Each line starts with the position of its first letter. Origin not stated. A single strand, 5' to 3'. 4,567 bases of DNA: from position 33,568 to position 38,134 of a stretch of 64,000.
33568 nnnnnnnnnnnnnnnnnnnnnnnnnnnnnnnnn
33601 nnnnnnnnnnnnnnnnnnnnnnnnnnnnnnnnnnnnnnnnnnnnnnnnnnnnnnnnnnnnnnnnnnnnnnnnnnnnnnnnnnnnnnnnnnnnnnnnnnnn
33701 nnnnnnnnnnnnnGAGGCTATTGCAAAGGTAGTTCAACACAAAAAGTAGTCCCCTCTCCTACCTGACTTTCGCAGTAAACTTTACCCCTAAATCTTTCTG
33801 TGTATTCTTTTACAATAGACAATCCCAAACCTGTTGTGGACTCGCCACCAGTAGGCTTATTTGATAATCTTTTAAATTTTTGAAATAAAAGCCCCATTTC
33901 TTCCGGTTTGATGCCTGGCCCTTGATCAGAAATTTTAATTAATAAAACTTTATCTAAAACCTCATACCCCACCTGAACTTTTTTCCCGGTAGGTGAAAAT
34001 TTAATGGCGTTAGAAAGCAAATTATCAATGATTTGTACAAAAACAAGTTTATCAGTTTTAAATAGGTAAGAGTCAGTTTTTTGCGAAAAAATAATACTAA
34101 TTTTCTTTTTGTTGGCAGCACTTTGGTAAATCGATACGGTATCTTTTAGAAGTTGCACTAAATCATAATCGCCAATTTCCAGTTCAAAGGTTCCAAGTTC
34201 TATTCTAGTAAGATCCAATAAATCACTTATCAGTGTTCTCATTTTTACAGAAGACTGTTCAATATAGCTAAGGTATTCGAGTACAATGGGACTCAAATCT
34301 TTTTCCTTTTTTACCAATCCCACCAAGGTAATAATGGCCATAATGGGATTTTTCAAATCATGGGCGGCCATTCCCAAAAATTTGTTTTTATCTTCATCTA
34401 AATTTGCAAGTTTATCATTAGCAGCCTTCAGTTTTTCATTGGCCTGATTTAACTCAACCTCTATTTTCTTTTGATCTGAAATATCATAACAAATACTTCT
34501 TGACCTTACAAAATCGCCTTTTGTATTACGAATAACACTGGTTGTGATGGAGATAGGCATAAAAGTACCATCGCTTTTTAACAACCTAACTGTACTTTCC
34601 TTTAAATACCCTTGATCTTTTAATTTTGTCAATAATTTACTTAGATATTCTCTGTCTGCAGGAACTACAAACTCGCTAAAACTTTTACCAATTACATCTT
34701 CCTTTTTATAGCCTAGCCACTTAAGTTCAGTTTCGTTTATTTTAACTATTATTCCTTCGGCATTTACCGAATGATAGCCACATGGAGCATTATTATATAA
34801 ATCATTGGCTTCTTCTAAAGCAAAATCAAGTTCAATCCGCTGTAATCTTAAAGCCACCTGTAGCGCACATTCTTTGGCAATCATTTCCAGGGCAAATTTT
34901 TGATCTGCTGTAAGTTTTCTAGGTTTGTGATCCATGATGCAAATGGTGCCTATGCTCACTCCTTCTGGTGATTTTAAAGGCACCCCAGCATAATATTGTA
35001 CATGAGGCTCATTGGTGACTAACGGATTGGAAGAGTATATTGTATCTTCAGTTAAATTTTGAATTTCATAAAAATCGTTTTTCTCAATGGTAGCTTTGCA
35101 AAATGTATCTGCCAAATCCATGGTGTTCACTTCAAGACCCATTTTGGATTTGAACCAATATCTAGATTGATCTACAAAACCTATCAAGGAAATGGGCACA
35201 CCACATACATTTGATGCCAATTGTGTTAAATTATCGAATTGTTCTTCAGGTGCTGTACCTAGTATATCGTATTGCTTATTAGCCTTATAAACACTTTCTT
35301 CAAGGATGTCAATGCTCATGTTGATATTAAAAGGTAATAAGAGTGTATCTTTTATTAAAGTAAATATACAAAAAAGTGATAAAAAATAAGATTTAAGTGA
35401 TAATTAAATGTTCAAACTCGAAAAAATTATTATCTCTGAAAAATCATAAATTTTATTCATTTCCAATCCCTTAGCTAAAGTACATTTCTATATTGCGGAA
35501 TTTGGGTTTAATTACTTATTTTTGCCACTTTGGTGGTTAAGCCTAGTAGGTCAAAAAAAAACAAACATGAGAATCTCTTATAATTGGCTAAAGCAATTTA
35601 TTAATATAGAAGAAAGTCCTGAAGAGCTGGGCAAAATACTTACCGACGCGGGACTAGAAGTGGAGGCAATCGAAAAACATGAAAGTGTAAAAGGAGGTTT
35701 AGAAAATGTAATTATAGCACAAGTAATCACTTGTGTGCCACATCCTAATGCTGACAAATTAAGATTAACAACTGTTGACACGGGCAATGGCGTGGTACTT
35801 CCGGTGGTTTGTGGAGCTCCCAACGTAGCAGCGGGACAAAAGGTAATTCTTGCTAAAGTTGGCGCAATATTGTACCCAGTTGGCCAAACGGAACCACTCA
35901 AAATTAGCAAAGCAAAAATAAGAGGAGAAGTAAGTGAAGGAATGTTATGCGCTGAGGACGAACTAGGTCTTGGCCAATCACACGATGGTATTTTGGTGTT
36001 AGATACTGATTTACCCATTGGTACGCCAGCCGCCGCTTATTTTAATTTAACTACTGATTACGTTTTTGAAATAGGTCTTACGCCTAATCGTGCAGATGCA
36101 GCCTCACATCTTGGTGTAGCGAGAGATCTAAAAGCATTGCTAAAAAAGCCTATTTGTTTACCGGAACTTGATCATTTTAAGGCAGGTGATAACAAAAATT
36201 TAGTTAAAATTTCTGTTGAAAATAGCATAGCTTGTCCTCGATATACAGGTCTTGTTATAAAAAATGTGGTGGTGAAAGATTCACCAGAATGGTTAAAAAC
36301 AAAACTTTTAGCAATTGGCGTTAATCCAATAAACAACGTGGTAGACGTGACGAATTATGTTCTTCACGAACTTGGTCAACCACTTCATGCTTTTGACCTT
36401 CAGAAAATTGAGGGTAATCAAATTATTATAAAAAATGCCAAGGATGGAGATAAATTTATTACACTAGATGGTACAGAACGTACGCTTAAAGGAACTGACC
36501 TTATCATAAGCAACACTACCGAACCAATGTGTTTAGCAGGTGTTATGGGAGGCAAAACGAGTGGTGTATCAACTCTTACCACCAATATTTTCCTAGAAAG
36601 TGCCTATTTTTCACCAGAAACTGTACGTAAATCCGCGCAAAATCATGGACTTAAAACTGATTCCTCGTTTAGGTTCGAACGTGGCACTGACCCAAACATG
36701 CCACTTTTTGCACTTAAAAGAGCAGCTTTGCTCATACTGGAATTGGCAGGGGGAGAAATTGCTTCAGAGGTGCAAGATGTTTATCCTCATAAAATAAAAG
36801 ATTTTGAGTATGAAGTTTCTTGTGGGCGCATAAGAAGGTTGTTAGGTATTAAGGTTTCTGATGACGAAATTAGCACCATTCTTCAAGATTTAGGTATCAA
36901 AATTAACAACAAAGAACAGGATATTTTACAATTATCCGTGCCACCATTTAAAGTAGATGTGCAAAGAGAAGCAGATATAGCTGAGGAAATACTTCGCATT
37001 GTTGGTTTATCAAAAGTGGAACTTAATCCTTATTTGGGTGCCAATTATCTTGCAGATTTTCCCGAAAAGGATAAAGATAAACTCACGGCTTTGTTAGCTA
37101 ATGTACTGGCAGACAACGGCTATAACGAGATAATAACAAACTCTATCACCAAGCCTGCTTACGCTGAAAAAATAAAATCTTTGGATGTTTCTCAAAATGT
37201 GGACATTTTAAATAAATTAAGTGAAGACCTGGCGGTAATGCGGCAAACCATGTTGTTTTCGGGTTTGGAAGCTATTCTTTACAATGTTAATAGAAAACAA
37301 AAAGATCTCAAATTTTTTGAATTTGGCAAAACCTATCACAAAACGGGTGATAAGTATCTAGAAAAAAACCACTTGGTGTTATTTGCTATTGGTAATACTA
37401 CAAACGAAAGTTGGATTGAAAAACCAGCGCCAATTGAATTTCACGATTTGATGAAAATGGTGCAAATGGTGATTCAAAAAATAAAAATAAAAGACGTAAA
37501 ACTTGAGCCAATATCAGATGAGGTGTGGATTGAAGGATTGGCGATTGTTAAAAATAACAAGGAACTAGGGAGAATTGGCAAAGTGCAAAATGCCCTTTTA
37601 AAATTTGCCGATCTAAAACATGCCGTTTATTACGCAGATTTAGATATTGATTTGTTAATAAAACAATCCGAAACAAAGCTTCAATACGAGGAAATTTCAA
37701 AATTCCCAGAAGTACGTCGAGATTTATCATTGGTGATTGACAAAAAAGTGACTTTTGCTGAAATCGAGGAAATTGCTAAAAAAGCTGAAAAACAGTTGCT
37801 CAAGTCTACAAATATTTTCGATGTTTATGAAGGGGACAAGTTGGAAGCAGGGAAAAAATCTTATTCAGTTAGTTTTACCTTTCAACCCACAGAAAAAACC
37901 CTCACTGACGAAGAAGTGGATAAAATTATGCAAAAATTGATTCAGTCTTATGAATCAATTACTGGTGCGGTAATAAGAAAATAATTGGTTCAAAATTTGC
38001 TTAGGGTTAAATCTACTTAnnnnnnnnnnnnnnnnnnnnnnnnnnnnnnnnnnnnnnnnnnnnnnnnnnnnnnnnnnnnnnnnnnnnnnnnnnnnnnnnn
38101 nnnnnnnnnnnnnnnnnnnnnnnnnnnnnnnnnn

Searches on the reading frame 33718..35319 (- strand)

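Call 20: search_protein_families(library=pfam, proteins=[window:33718-35319:-], max_evalue=0.001)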
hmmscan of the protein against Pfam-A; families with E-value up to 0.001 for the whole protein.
window:33718-35319:- (533 aa): 10 families
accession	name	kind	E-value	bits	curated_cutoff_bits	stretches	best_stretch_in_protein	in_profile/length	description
PF02518.31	HATPase_c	-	3.3e-25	89.1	26.4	1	424-532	3-109/111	Histidine kinase-, DNA gyrase B-, and HSP90-like ATPase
PF00512.31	HisKA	-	1.9e-14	53.9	26.9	1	311-375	2-65/66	His Kinase A (phospho-acceptor) domain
PF13426.13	PAS_9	-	1.6e-13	51.3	27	1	179-282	1-103/103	PAS domain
PF00989.32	PAS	-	9.9e-11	42.1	22.6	1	174-269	6-102/113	PAS fold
PF01590.32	GAF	-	3.1e-09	37.9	22.4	1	24-154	2-132/133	GAF domain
PF08447.18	PAS_3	-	1.2e-08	35.5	25.6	1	192-273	2-85/89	PAS fold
PF08448.16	PAS_4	-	4.1e-06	27.4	23.1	1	176-284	2-109/110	PAS fold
PF24820.1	Diguanyl_cycl_sensor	-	0.00013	22.3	28.1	1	185-266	12-99/109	Diguanylate cyclase-like sensor domain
PF14598.12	PAS_11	-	0.0003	21.2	25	1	188-265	11-88/109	PAS domain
PF13185.12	GAF_2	-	0.00067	20.3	28.6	0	25-152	5-132/136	GAF domain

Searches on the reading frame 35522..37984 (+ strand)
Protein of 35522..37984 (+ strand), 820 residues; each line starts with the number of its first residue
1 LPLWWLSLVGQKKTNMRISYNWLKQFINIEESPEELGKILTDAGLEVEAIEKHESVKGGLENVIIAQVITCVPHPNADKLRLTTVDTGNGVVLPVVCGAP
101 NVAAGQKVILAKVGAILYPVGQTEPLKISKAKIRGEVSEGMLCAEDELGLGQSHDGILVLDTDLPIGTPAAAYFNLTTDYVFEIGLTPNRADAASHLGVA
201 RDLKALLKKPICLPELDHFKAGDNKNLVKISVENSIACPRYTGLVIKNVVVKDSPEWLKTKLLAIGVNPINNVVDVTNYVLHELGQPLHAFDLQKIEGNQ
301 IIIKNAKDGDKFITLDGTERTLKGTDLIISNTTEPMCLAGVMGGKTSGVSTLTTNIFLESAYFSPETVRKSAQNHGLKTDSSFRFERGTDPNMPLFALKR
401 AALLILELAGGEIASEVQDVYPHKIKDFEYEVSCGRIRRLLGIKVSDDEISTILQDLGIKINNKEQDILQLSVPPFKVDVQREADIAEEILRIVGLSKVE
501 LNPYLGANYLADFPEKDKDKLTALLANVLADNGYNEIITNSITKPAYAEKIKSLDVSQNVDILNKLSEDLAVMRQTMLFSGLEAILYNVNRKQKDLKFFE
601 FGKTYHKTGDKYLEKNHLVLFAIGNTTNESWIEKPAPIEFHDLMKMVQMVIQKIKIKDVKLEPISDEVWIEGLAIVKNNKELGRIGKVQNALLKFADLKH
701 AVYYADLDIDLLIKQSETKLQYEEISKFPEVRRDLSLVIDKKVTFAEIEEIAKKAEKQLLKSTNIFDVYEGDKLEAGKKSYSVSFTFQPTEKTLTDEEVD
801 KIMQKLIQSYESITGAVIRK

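Call 21: search_protein_families(library=pfam, proteins=[window:35522-37984:+], max_evalue=0.001)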
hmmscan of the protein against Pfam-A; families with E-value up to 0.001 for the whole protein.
window:35522-37984:+ (820 aa): 5 families
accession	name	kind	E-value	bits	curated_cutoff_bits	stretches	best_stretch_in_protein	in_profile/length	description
PF03483.22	B3_4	-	6.3e-68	228.2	29.3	1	237-410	1-174/174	B3/4 domain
PF17759.6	tRNA_synthFbeta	-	6.8e-42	143.8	22.4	1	516-709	16-214/214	Phenylalanyl tRNA synthetase beta chain CLM domain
PF03147.19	FDX-ACB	-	3.2e-31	108.1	31.1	1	726-819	1-94/94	Ferredoxin-fold anticodon binding domain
PF03484.21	B5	-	1e-21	77.3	28.6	1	431-495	2-66/67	tRNA synthetase B5 domain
PF01588.26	tRNA_bind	-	4.4e-20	72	27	1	63-168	1-95/96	Putative tRNA binding domain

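Call 31: find_homologous_proteins(query=window:35522-37984:+, max_evalue=1e-100)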
Query window:35522-37984:+ (820 aa): 8000 proteins with E <= 1e-100 among 8000 candidates; the best 120 are listed.
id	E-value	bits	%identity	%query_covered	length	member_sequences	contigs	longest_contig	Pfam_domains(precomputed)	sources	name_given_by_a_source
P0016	0.0e+0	1778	100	98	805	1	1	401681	PF03483.23,PF03147.20,PF03484.22,PF17759.7,PF01588.27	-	-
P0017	0.0e+0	1465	80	98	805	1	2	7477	PF03483.23,PF03147.20,PF03484.22,PF17759.7,PF01588.27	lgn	-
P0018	0.0e+0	1112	61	98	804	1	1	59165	PF03483.23,PF03147.20,PF03484.22,PF17759.7,PF01588.27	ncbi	-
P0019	0.0e+0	1077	60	98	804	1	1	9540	PF03483.23,PF03147.20,PF03484.22,PF17759.7,PF01588.27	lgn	-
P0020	0.0e+0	1076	60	98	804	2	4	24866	PF03483.23,PF03147.20,PF03484.22,PF17759.7,PF01588.27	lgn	-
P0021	0.0e+0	1074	60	98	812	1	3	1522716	PF03483.23,PF03147.20,PF03484.22,PF17759.7,PF01588.27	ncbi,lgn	ncbi:MAG: phenylalanine--tRNA ligase subunit beta [Cytophagales bacterium]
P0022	0.0e+0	1074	60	98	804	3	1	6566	PF03483.23,PF03147.20,PF03484.22,PF17759.7,PF01588.27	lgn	-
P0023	0.0e+0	1056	59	98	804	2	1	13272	PF03483.23,PF03147.20,PF03484.22,PF17759.7,PF01588.27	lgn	-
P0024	0.0e+0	1056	59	98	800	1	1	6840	PF03483.23,PF03147.20,PF03484.22,PF17759.7,PF01588.27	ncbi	ncbi:MAG TPA: phenylalanine--tRNA ligase subunit beta [Cytophagaceae bacterium]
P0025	0.0e+0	1054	60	98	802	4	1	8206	PF03483.23,PF03147.20,PF03484.22,PF17759.7,PF01588.27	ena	-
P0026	0.0e+0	1054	58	98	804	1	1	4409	PF03483.23,PF03147.20,PF03484.22,PF17759.7,PF01588.27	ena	-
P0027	0.0e+0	1053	58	98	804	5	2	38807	PF03483.23,PF03147.20,PF03484.22,PF17759.7,PF01588.27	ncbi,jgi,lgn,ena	jgi:phenylalanyl-tRNA synthetase beta chain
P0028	0.0e+0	1051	57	98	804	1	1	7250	PF03483.23,PF03147.20,PF03484.22,PF17759.7,PF01588.27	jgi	jgi:phenylalanyl-tRNA synthetase beta chain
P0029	0.0e+0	1050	60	98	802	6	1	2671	PF03483.23,PF03147.20,PF03484.22,PF17759.7,PF01588.27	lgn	-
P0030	0.0e+0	1049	58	98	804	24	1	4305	PF03483.23,PF03147.20,PF03484.22,PF17759.7,PF01588.27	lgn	-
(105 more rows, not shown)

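Call 32: find_encoding_contigs(protein=P0017, flank=10000, max_places=4)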
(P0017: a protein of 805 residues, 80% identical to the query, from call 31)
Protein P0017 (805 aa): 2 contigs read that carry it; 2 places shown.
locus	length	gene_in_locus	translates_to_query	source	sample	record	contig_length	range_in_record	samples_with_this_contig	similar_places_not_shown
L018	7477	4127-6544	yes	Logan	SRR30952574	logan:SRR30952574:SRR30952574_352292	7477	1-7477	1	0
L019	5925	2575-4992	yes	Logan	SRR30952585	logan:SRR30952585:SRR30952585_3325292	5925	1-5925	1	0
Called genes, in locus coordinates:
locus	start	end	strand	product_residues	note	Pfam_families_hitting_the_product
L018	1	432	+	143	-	?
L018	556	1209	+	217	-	PF16584:LolA_2, PF03548:LolA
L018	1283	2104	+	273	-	PF00215:OMPdecase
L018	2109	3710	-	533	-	PF01590:GAF, PF00989:PAS, PF08448:PAS_4 (weak), PF13426:PAS_9, PF08447:PAS_3 (weak), PF00512:HisKA, PF02518:HATPase_c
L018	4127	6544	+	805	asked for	PF01588:tRNA_bind, PF03483:B3_4, PF03484:B5, PF17759:tRNA_synthFbeta, PF03147:FDX-ACB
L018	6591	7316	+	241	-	-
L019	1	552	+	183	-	?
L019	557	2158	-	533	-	PF01590:GAF, PF00989:PAS, PF08448:PAS_4 (weak), PF13426:PAS_9, PF08447:PAS_3 (weak), PF00512:HisKA, PF02518:HATPase_c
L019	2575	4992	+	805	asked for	PF01588:tRNA_bind, PF03483:B3_4, PF03484:B5, PF17759:tRNA_synthFbeta, PF03147:FDX-ACB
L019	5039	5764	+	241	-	-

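Call 63: find_encoding_contigs(protein=P0018, flank=10000, max_places=3)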
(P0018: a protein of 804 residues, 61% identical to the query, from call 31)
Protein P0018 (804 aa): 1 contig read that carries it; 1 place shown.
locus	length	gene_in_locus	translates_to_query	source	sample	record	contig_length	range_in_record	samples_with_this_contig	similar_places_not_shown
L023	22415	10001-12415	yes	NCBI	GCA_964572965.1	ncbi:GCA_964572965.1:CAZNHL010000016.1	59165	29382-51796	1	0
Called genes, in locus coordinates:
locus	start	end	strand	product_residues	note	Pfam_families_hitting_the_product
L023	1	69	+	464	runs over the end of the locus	PF00890:FAD_binding_2 (weak), PF01134:GIDA (weak), PF01266:DAO (faint), PF07992:Pyr_redox_2, PF12831:FAD_oxidored (weak), PF13738:Pyr_redox_3, PF00070:Pyr_redox, PF02852:Pyr_redox_dim, +4 more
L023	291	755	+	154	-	-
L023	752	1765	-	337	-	-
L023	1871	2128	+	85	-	PF01649:Ribosomal_S20p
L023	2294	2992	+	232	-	PF20582:UPF0758_N, PF14520:HHH_5 (faint), PF04002:RadC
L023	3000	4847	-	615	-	PF07696:7TMR-DISMED2, PF07695:7TMR-DISM_7TM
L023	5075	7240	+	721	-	PF07676:PD40 (faint), PF05359:DUF748 (faint), PF00691:OmpA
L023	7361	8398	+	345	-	-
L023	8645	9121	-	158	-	PF20105:DUF6495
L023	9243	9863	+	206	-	-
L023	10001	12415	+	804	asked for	PF01588:tRNA_bind, PF03483:B3_4, PF03484:B5, PF17759:tRNA_synthFbeta, PF03147:FDX-ACB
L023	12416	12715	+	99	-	-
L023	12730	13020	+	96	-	PF05164:ZapA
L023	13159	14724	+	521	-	PF12072:RNase_Y_N, PF00013:KH_1, PF01966:HD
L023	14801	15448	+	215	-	PF01810:LysE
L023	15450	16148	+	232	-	PF04116:FA_hydroxylase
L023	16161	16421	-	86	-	PF06769:YoeB_toxin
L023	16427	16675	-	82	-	PF02604:PhdYeFM_antitox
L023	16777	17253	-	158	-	PF13858:DUF4199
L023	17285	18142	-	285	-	PF07608:DUF1571, PF01476:LysM (weak)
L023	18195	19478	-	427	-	PF01225:Mur_ligase (weak), PF08245:Mur_ligase_M, PF02875:Mur_ligase_C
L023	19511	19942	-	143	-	PF13648:Lipocalin_4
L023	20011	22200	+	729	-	PF01839:FG-GAP (faint), PF13517:FG-GAP_3, PF18962:Por_Secre_tail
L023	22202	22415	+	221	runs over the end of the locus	PF00684:DnaJ_CXXCXGXG (faint)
